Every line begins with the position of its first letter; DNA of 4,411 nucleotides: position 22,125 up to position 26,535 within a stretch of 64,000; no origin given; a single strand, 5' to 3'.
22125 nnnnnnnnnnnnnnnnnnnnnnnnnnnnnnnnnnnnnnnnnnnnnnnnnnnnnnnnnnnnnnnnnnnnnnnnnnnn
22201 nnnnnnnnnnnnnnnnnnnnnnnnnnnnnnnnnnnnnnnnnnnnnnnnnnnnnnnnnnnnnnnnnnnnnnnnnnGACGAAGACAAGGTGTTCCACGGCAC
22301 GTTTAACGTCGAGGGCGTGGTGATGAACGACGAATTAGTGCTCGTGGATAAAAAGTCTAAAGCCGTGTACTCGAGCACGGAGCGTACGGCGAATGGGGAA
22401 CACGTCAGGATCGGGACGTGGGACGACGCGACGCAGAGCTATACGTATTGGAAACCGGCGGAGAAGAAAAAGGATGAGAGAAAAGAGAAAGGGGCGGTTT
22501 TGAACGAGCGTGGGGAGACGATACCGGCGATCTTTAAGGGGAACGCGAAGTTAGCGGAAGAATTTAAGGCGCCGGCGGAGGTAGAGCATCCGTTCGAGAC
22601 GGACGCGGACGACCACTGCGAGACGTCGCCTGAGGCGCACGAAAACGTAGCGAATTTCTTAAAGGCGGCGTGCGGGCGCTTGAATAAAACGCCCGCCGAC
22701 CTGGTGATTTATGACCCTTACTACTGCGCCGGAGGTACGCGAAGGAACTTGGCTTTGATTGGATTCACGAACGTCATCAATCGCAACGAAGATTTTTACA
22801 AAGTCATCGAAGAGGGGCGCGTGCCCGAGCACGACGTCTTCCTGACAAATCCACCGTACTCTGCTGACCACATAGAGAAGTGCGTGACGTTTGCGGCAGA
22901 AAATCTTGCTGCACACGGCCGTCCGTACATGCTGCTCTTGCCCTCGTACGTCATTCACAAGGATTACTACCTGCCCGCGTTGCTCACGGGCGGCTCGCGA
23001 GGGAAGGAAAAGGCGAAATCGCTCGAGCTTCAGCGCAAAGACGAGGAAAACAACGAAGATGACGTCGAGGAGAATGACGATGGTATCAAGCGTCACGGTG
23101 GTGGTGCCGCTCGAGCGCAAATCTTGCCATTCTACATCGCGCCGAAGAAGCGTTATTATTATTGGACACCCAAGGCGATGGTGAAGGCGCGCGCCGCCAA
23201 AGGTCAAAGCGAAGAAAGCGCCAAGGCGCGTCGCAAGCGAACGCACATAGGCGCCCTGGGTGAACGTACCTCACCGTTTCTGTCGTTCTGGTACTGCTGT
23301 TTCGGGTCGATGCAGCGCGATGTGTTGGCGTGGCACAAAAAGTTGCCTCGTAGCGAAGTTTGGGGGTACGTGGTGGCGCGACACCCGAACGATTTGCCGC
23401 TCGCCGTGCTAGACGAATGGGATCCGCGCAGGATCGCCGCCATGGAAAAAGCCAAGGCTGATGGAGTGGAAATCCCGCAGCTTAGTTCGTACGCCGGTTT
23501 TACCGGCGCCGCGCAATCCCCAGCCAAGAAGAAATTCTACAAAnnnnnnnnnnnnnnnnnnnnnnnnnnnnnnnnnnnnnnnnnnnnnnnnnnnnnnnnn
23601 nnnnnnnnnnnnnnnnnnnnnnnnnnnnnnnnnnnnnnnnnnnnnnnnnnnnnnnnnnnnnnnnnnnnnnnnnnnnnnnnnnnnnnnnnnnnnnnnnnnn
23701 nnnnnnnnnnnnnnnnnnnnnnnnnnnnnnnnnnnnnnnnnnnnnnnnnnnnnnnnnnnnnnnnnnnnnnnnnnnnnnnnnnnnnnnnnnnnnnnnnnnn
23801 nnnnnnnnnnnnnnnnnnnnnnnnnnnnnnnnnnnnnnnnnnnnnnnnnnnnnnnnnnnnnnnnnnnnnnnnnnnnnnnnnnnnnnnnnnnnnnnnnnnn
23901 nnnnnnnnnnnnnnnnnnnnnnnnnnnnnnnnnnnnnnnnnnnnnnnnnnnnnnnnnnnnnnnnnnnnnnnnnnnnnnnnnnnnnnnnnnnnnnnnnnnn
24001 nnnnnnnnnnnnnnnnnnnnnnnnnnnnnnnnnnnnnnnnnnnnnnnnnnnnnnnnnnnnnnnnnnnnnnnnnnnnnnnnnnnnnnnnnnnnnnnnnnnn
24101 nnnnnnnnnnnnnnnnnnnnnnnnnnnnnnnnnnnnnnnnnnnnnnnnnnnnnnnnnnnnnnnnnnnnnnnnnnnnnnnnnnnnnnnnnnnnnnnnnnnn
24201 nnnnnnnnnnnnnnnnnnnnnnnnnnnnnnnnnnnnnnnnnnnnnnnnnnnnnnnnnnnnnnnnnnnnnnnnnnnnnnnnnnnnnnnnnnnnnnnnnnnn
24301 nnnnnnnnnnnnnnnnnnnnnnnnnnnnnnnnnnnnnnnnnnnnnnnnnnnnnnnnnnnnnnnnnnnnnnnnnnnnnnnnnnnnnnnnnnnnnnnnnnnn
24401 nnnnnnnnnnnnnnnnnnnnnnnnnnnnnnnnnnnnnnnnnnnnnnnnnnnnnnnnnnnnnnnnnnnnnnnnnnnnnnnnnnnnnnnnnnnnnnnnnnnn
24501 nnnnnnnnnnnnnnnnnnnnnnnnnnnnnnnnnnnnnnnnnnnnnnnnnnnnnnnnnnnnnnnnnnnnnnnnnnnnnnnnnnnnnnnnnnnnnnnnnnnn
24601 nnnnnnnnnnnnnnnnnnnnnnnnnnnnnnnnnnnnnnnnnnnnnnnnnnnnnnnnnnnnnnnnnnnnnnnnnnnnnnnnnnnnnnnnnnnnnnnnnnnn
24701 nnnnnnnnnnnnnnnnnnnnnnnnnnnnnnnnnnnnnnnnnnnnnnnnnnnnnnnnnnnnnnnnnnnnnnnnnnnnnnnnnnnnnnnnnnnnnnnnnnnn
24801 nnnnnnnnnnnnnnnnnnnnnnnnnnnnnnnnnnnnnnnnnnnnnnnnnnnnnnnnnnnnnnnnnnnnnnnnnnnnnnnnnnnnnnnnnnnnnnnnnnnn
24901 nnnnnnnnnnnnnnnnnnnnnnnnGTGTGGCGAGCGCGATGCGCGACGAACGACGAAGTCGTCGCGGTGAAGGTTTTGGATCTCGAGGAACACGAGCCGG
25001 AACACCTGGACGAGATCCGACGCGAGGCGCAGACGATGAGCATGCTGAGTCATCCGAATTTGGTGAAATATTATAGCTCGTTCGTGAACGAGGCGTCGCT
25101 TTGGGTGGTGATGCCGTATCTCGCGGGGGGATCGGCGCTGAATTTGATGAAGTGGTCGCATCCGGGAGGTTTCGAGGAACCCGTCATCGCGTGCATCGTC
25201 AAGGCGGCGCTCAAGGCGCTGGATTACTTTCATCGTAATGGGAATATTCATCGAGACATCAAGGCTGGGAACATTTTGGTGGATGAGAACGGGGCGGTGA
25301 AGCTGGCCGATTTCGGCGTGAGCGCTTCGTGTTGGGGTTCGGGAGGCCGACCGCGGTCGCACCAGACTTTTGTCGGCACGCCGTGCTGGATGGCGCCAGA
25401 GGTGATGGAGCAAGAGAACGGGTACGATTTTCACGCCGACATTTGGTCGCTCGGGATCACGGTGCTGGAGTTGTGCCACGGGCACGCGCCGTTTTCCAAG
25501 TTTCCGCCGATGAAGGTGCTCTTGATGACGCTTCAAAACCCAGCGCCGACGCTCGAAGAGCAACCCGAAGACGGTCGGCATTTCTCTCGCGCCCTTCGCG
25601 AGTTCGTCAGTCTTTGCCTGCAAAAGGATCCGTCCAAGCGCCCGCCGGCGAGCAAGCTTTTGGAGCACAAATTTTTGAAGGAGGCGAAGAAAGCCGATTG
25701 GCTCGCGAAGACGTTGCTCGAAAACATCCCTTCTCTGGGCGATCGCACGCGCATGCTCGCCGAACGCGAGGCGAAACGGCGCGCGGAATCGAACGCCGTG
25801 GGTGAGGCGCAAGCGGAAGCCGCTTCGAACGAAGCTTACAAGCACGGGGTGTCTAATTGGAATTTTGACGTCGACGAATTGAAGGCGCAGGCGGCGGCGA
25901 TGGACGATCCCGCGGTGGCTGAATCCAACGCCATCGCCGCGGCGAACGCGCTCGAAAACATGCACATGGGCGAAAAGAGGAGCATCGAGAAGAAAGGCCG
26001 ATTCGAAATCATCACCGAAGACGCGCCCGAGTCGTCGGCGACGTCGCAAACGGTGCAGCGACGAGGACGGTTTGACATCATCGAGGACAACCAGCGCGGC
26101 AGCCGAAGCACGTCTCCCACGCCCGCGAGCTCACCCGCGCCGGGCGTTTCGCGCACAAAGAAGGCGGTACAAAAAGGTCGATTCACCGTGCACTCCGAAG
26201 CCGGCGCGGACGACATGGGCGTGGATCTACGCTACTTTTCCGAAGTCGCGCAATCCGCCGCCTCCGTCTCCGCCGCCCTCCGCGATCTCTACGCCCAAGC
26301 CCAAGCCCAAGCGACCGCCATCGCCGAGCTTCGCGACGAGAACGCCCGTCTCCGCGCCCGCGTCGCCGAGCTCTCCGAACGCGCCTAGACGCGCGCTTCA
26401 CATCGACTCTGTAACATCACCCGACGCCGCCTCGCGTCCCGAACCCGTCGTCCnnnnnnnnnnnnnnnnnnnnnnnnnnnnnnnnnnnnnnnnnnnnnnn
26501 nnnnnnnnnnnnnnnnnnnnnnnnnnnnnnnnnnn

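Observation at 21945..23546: NPPY-motif gamma-class amino-methyltransferase-like protein of unknown function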

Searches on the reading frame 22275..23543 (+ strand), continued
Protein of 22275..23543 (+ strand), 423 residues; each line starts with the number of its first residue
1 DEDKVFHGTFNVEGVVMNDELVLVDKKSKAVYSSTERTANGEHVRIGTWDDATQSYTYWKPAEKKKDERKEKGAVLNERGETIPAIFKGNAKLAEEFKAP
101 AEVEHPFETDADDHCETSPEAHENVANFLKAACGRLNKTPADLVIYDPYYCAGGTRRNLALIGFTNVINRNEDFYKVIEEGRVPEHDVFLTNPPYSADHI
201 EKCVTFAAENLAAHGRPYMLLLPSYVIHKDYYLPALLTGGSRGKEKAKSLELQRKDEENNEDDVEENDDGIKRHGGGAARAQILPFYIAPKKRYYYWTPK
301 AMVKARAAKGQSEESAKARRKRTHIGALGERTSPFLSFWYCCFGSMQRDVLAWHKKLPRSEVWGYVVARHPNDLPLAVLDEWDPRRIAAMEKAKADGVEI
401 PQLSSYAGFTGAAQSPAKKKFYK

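Call 57: get_annotated_region(hit=H20, flank=1500)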
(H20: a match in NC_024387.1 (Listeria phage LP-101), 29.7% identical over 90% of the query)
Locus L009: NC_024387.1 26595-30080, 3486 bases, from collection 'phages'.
description: Listeria phage LP-101, complete genome.
organism: Listeria phage LP-101 (NCBI taxid 1458856)
taxonomy: Viruses; Duplodnaviria; Heunggongvirae; Uroviricota; Caudoviricetes; Trabyvirinae; Slepowronvirus; Slepowronvirus LP101
host: Listeria monocytogenes; source: -; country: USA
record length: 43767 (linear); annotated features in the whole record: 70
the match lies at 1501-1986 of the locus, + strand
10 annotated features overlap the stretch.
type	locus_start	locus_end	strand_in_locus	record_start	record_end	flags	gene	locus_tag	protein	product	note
CDS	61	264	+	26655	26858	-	-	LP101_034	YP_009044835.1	transcriptional repressor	-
CDS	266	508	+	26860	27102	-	-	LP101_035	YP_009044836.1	hypothetical protein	-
CDS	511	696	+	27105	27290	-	-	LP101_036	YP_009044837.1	hypothetical protein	-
CDS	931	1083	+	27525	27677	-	-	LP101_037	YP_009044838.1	hypothetical protein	-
CDS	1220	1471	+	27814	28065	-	-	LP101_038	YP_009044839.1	hypothetical protein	-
CDS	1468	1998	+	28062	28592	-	-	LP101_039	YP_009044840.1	DNA methyltransferase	contains DNA methylase, N-6 adenine-specific, conserved site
CDS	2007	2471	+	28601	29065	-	-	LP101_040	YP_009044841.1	DNA methyltransferase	-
CDS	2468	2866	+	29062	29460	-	-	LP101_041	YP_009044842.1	hypothetical protein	contains Glucocorticoid receptor-like (DNA-binding) superfamily domain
CDS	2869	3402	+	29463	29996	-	-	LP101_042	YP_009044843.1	DUF1642 domain-containing protein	-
CDS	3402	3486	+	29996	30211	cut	-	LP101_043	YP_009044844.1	hypothetical protein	-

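Call 74: fold_search(model_id=the predicted structure, library=viral)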
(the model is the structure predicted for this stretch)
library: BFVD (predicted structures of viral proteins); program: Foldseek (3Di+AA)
matches with E <= 10: 485; with E <= 0.001: 1
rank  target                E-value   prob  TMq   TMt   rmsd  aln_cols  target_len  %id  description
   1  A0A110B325            4.2e-04  0.98  0.20  0.31  15.3       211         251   15  (no name in the UniProt tables at hand)
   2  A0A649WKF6            3.4e-03  0.99  0.20  0.42  10.0       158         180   16  (no name in the UniProt tables at hand)
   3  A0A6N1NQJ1            5.2e-03  0.60  0.19  0.27  12.7       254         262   12  Uncharacterized protein [Tupanvirus deep ocean]
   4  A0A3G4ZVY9            1.1e-02  0.38  0.17  0.20  17.7       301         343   12  Uncharacterized protein [Edafosvirus sp.]
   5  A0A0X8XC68            1.9e-02  0.94  0.21  0.31   5.1       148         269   20  (no name in the UniProt tables at hand)
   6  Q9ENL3                3.1e-02  0.95  0.19  0.08   4.8       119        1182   12  Uncharacterized protein VP3 [Colorado tick fever virus (strain USA/Florio N-7180)]
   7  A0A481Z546            3.1e-02  0.25  0.21  0.22  16.1       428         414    7  FtsJ-like methyltransferase [Pithovirus LCPAC101]
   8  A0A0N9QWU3            3.3e-02  1.00  0.12  0.36   3.7        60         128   10  Uncharacterized protein [Chrysochromulina ericina virus CeV-01B]
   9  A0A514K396            3.7e-02  0.90  0.17  0.43   6.0       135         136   16  Uncharacterized protein [Nitrosopumilus spindle-shaped virus]
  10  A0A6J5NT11            3.9e-02  0.51  0.16  0.23   7.6       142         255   13  AdoMet_MTases domain containing protein [uncultured Caudovirales phage]
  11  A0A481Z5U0            3.9e-02  0.38  0.23  0.11  22.1       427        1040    8  Phosphorylated CTD interacting factor 1 WW domain protein [Pithovirus LCPAC103]
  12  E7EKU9                4.4e-02  0.69  0.18  0.19  15.9       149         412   13  Methyltransferase [Edwardsiella phage eiDWF]
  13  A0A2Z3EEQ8            4.4e-02  0.23  0.13  0.11  13.4       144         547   10  (no name in the UniProt tables at hand)
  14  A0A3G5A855            4.7e-02  0.21  0.17  0.21  17.2       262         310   10  Uncharacterized protein [Hyperionvirus sp.]
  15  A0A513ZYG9            5.0e-02  0.69  0.18  0.30   7.1       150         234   15  DNA N-6-adenine-methyltransferase [Pantoea phage vB_PagM_AAM37]
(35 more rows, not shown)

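Call 76: find_homologous_proteins(query=P0157, max_evalue=0.00001)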
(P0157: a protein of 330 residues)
Query P0157 (330 aa): 449 proteins with E <= 0.00001 among 2325 candidates; the best 120 are listed.
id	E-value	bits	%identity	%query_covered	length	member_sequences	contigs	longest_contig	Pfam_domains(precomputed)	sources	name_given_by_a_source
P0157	4.0e-230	781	100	100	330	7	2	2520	PF00642.31,PF16131.12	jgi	jgi:hypothetical protein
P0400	6.7e-92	327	55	73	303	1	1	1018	-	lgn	-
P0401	5.4e-89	317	56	74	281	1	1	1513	-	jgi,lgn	-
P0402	9.6e-87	310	61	73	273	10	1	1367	-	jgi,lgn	jgi:hypothetical protein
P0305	1.6e-86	309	54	78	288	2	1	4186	-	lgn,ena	-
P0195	1.0e-85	306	55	69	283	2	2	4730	-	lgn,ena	-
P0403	2.1e-82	295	57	71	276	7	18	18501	-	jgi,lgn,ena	jgi:hypothetical protein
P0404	1.3e-81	293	57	70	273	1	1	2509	-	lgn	-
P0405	1.6e-81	292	54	75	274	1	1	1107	-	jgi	-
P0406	2.9e-80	288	54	75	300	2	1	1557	-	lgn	-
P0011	4.2e-78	281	46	40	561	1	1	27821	-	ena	-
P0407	3.3e-76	275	47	78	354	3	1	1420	-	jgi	-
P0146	1.3e-75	273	50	74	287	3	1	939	-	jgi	-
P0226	6.9e-75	271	53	69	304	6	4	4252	-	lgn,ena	-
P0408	1.5e-74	270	50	76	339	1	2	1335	-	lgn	-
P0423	4.8e-55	205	42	76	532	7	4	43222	PF13297.12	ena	-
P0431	5.5e-51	192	48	56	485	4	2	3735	-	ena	-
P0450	4.2e-48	183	52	50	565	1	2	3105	-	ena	-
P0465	3.2e-46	176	51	49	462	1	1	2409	-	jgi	-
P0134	3.8e-46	176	50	54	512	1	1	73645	-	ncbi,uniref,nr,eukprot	ncbi:Protein FAM173B [Hondaea fermentalgiana]|uniref:Protein FAM173B n=1 Tax=Hondaea fermentalgiana 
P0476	2.6e-45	173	45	62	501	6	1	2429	-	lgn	-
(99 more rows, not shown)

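Call 77: search_protein_families(library=pfam, proteins=[P0423, P0450, P0476, P0465, P0431], max_evalue=0.01)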
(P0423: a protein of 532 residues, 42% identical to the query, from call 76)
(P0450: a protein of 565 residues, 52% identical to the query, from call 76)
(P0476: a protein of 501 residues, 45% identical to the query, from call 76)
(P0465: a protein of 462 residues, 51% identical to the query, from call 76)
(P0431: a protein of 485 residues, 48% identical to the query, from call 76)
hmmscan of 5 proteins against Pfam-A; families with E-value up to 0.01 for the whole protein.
P0423 (532 aa): 1 family
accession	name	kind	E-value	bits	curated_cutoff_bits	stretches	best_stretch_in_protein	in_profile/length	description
PF13297.11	SDE2_2C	-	5.8e-20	71.4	26.6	1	122-185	22-80/82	Replication stress response SDE2 C-terminal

P0450 (565 aa): 1 family
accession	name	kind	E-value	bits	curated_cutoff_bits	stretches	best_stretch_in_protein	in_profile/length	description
PF00293.34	NUDIX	-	0.0012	19.3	21.1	1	55-96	25-67/134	NUDIX domain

P0476 (501 aa): 0 families

P0465 (462 aa): 0 families

P0431 (485 aa): 0 families

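Call 82: search_protein_families(library=pfam, proteins=[L004:1468-1974:+, L005:1483-2010:+, L006:1450-2070:+, L007:1447-1968:+, L008:1477-1977:+, L009:1468-1995:+], max_evalue=0.001)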
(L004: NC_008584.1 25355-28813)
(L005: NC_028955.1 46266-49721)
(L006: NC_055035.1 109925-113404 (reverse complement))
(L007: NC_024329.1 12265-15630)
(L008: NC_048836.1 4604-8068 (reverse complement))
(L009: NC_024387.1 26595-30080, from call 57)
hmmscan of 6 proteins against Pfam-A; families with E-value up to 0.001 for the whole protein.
L004:1468-1974:+ (169 aa): 1 family
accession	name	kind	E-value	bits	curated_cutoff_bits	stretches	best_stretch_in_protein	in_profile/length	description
PF13651.11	EcoRI_methylase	-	7.4e-07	29.2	26.4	0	8-55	4-55/345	Adenine-specific methyltransferase EcoRI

L005:1483-2010:+ (176 aa): 0 families

L006:1450-2070:+ (207 aa): 1 family
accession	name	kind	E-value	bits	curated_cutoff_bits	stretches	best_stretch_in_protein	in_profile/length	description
PF13651.11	EcoRI_methylase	-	8.6e-05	22.4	26.4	0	83-114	137-168/345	Adenine-specific methyltransferase EcoRI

L007:1447-1968:+ (174 aa): 0 families

L008:1477-1977:+ (167 aa): 1 family
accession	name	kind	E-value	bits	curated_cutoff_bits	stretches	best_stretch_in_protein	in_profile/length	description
PF13651.11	EcoRI_methylase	-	3.5e-06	27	26.4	0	5-53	5-57/345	Adenine-specific methyltransferase EcoRI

L009:1468-1995:+ (176 aa): 0 families

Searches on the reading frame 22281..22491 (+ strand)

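Call 61: predict_structure(alignment_id=A5)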
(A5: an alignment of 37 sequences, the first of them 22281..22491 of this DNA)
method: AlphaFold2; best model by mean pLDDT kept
length: 70 residues; sequences in the alignment: 37
mean_pLDDT: 77.1   pTM: 0.58
mean pLDDT of the five models: 77.1, 75.6, 75.7, 74.2, 74.1
residues with pLDDT >= 90: 22; 70-90: 27; 50-70: 9; < 50: 12
segments of 3 or more residues with pLDDT < 50: 1-6
pLDDT, mean of each block of 10 residues (from residue 1): 55 89 91 87 91 78 50
secondary structure, 60 per line:
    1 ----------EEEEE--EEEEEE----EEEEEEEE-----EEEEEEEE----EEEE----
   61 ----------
elements in order: E11-15 E18-23 E28-35 E41-48 E53-56

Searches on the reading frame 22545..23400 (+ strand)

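Call 33: search_protein_families(library=phrogs, proteins=[window:22545-23400:+], max_evalue=1)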
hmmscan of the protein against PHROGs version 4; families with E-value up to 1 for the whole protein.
window:22545-23400:+ (285 aa): 2 families
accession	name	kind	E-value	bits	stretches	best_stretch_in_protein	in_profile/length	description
phrog_799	-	other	0.0039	17.4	1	16-133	206-317/458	DNA methyltransferase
phrog_6263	-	other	0.078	12.6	1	73-138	454-513/548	DNA methyltransferase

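Call 35: search_dna_similar(query=window:22545-23400:+, collection=phages, mode=protein, max_evalue=0.01, max_rows=25)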
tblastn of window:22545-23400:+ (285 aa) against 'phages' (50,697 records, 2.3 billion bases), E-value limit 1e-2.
No match.

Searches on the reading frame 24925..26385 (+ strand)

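Call 75: search_protein_families(library=pfam, proteins=[window:24925-26385:+], max_evalue=0.001)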
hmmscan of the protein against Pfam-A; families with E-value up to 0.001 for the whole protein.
window:24925-26385:+ (487 aa): 3 families
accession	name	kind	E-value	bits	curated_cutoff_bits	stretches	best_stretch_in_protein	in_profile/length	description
PF00069.31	Pkinase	-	5e-58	197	31.7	1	7-251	21-263/263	Protein kinase domain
PF07714.23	PK_Tyr_Ser-Thr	-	3.4e-41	141.7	23.1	1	6-247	24-256/258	Protein tyrosine and serine/threonine kinase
PF03109.22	ABC1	-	1.3e-05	25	22.9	1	22-134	111-215/244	ABC1 atypical kinase-like domain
